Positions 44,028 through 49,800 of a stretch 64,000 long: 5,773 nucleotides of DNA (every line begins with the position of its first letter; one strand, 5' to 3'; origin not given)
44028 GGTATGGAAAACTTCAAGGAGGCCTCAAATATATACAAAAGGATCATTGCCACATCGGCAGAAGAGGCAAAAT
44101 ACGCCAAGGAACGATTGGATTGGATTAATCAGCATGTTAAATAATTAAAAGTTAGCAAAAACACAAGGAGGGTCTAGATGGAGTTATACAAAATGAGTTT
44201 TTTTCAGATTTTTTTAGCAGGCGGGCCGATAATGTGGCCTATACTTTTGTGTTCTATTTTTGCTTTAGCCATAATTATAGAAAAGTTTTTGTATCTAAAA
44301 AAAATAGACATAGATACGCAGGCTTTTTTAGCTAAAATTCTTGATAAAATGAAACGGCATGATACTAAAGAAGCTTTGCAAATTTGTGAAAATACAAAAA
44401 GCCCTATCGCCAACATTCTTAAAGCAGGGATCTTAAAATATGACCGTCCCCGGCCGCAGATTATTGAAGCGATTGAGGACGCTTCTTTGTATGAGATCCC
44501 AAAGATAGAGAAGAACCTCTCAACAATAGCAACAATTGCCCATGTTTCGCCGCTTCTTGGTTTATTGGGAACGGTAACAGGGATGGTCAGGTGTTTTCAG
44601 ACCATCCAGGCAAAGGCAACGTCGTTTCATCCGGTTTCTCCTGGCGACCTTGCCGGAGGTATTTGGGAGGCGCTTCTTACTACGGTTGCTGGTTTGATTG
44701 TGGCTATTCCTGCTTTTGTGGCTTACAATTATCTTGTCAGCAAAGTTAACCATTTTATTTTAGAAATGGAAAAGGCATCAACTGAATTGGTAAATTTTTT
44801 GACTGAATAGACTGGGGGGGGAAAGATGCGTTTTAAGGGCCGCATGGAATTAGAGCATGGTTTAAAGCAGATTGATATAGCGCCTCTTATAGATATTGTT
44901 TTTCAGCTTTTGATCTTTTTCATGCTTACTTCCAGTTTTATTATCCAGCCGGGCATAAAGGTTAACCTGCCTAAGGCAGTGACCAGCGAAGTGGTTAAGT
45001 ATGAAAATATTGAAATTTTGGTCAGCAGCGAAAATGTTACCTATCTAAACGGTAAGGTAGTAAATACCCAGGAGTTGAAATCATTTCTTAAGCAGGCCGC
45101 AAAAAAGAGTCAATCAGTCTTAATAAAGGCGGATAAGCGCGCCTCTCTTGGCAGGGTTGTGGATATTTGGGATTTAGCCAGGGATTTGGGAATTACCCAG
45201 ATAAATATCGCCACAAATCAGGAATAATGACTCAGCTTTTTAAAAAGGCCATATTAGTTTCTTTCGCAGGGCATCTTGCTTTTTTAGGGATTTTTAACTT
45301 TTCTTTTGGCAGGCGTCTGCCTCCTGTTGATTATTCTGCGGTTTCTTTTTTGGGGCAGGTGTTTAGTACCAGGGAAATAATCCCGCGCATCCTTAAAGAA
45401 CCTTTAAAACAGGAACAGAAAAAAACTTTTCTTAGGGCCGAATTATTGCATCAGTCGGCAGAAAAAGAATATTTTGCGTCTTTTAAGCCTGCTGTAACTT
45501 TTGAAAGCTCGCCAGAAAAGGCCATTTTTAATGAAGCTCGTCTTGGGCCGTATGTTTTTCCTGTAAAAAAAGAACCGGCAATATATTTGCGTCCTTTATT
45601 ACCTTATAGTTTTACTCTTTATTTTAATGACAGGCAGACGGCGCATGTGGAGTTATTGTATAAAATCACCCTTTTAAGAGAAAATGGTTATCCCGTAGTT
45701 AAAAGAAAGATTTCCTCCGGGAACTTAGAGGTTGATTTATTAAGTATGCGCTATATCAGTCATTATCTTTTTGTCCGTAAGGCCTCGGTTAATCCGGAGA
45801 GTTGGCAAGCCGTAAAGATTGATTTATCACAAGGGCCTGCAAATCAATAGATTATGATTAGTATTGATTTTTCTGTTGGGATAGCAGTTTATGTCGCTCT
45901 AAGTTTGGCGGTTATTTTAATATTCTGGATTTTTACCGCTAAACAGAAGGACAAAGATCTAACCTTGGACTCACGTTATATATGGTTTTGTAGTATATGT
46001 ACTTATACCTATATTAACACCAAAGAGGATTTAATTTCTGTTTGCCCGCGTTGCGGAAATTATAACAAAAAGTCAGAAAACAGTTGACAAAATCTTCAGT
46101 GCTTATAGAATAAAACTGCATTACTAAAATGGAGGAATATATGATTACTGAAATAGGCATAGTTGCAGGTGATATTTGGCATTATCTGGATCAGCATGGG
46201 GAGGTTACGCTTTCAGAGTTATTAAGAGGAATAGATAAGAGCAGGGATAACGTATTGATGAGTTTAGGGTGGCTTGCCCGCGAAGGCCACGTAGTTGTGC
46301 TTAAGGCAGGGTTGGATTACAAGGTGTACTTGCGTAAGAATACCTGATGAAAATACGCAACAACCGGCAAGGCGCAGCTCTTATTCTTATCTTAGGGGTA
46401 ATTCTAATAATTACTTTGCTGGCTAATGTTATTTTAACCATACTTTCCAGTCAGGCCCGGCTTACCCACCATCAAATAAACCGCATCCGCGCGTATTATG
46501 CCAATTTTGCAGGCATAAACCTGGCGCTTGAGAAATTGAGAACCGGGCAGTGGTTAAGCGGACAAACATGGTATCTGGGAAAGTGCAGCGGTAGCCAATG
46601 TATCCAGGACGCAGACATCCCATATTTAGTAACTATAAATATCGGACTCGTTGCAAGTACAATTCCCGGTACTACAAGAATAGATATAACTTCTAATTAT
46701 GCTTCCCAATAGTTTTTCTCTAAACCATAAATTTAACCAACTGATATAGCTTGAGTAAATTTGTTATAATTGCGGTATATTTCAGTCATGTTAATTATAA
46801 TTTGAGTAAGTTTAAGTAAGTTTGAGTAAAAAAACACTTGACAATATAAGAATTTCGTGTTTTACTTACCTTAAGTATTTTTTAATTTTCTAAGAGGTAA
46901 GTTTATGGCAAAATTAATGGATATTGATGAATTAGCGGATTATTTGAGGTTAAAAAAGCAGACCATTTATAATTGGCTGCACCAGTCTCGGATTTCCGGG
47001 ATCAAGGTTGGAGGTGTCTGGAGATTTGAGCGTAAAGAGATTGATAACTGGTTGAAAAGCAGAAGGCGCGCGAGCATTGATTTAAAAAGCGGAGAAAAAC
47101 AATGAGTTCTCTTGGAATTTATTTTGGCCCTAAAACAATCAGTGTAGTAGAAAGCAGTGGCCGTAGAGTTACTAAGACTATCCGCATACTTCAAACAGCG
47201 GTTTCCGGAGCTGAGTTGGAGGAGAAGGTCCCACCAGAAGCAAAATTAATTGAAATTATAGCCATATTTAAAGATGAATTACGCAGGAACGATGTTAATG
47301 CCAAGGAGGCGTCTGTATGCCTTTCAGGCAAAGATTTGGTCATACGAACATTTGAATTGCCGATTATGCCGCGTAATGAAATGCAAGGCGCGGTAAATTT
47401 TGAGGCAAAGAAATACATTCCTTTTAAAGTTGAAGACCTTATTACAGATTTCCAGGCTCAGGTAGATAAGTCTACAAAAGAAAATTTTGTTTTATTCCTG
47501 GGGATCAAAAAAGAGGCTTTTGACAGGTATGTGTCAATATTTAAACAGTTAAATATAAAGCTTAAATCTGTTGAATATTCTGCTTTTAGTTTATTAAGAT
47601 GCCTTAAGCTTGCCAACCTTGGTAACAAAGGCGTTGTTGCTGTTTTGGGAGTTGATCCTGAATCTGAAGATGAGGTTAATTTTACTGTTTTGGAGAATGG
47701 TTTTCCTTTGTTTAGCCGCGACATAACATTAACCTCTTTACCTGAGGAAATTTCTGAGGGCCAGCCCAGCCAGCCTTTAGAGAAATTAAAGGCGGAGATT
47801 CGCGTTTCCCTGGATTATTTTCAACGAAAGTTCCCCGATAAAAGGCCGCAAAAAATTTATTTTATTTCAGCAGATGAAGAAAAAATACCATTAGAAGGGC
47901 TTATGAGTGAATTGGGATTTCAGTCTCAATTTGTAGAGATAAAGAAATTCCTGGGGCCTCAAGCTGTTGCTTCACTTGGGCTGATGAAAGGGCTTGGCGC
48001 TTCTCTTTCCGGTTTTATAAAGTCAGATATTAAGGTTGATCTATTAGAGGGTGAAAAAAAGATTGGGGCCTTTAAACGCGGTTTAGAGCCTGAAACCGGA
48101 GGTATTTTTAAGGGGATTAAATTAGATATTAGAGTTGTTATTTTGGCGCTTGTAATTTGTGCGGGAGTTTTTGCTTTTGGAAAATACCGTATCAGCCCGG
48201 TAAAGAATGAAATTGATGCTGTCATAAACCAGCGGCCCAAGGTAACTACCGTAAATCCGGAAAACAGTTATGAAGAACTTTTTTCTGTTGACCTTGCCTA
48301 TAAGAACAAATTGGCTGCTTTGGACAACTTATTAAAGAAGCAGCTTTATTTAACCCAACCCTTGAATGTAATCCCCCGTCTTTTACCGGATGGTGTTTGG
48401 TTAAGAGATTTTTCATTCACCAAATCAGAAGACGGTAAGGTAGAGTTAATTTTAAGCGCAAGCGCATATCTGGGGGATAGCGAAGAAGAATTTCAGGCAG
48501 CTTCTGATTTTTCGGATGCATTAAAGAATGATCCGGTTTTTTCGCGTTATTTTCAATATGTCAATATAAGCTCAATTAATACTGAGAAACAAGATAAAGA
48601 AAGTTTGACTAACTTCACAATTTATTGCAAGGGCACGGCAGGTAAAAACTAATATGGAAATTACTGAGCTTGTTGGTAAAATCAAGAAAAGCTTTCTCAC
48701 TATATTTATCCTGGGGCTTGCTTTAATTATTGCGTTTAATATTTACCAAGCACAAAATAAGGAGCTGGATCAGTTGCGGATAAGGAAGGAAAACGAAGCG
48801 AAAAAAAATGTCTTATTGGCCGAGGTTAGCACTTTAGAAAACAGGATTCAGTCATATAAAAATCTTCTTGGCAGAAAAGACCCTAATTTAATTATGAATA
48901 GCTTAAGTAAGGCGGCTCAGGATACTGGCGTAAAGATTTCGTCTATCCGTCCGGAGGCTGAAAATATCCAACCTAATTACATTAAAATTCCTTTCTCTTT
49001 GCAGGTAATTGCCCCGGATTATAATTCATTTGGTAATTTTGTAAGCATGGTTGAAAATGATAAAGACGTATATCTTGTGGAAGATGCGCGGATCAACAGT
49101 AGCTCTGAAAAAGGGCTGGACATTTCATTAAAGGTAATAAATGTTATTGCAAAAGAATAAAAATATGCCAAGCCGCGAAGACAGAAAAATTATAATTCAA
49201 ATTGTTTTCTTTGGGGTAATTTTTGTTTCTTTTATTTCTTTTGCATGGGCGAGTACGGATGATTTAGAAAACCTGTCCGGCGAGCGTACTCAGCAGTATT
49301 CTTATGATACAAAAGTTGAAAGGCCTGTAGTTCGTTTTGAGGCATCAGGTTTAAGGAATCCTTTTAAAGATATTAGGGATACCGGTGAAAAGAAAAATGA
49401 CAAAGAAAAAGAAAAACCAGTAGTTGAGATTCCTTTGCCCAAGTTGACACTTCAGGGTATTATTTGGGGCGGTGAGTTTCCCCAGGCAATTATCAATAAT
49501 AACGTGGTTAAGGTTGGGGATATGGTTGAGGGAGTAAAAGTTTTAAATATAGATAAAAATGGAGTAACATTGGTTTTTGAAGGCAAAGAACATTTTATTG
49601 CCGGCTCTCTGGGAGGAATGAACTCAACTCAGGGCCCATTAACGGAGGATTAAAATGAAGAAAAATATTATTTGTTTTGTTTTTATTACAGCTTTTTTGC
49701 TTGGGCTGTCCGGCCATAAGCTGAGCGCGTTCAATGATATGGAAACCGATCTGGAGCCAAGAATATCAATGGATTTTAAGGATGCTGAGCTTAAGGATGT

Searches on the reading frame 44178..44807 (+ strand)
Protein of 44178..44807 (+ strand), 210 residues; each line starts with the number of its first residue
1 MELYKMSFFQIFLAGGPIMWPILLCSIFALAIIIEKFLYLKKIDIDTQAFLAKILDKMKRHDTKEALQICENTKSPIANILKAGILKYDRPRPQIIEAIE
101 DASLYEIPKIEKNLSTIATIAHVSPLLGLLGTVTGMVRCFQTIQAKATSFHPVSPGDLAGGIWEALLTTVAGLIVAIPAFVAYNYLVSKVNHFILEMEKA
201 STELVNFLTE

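Call 13: search_protein_families(library=pfam, proteins=[window:44178-44807:+], max_evalue=0.01)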
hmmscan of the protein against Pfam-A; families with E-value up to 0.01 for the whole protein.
window:44178-44807:+ (210 aa): 1 family
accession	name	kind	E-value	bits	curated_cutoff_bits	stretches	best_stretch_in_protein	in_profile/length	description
PF01618.21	MotA_ExbB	-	2.6e-31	108.5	22.9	1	73-198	2-126/127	MotA/TolQ/ExbB proton channel family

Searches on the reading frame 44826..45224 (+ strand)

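Call 13: search_protein_families(library=pfam, proteins=[window:44826-45224:+], max_evalue=0.01)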
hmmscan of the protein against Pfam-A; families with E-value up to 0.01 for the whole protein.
window:44826-45224:+ (133 aa): 1 family
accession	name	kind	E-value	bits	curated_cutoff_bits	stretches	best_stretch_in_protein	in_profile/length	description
PF02472.21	ExbD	-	1.1e-29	103.5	25.4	1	14-132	6-127/128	Biopolymer transport protein ExbD/TolR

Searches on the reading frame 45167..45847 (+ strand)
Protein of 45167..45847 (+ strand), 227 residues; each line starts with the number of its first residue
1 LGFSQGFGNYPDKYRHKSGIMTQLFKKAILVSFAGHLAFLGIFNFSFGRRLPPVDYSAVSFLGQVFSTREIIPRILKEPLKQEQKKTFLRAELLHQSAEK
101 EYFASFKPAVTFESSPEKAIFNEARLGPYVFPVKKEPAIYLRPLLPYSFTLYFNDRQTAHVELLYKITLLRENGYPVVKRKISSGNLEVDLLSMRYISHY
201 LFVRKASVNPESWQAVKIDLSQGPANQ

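Call 13: search_protein_families(library=pfam, proteins=[window:45167-45847:+], max_evalue=0.01)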
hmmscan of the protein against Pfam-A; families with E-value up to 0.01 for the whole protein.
window:45167-45847:+ (227 aa): 0 families

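Call 48: search_protein_families(library=ncbifam, proteins=[window:45227-45847:+], max_evalue=0.01)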
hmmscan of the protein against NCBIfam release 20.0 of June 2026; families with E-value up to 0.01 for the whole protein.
window:45227-45847:+ (207 aa): 0 families

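Call 55: find_related_loci(query=window:45227-45847:+, collection=metagenome_contigs, flank=8000)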
Query window:45227-45847:+ (207 aa) in metagenome_contigs; peptide patterns used: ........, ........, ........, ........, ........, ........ (x = any residue, [..] = any of these).
174 stretches matched a pattern, but none encodes a relative of the query by tblastn (E <= 1e-3).

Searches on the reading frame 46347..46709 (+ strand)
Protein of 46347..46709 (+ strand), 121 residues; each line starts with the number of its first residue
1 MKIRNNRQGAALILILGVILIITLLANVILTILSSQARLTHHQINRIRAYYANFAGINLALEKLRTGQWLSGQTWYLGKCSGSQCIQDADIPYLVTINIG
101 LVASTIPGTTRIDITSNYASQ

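Call 13: search_protein_families(library=pfam, proteins=[window:46347-46709:+], max_evalue=0.01)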
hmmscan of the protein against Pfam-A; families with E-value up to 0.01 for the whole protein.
window:46347-46709:+ (121 aa): 1 family
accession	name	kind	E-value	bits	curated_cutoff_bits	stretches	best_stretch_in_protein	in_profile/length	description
PF14341.11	PilX_N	-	0.0068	16.8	25.5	0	8-52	1-45/51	PilX N-terminal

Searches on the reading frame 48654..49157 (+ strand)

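Call 13: search_protein_families(library=pfam, proteins=[window:48654-49157:+], max_evalue=0.01)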
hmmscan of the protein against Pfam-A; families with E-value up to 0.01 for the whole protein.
window:48654-49157:+ (168 aa): 1 family
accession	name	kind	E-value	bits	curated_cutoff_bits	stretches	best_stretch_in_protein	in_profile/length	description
PF04350.18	PilO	-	1.5e-09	38.6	22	1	32-153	5-127/145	Pilus assembly protein, PilO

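Call 48: search_protein_families(library=ncbifam, proteins=[window:48654-49157:+], max_evalue=0.01)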
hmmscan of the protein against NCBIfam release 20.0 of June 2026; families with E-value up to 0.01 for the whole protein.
window:48654-49157:+ (168 aa): 0 families

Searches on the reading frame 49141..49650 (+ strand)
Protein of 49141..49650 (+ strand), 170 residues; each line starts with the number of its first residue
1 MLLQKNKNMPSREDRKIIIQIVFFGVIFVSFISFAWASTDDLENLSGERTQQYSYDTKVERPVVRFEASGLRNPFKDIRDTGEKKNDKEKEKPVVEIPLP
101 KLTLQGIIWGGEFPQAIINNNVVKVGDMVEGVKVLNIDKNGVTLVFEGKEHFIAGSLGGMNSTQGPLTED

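Call 13: search_protein_families(library=pfam, proteins=[window:49141-49650:+], max_evalue=0.01)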
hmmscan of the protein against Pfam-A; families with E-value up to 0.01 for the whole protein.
window:49141-49650:+ (170 aa): 1 family
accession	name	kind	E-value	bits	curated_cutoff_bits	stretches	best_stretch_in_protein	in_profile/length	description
PF16537.11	T2SSB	-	1.1e-05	25.4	28.4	1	99-150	1-55/60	Type II secretion system protein B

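Call 48: search_protein_families(library=ncbifam, proteins=[window:49141-49650:+], max_evalue=0.01)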
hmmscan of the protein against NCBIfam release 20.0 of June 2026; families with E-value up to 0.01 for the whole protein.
window:49141-49650:+ (170 aa): 0 families
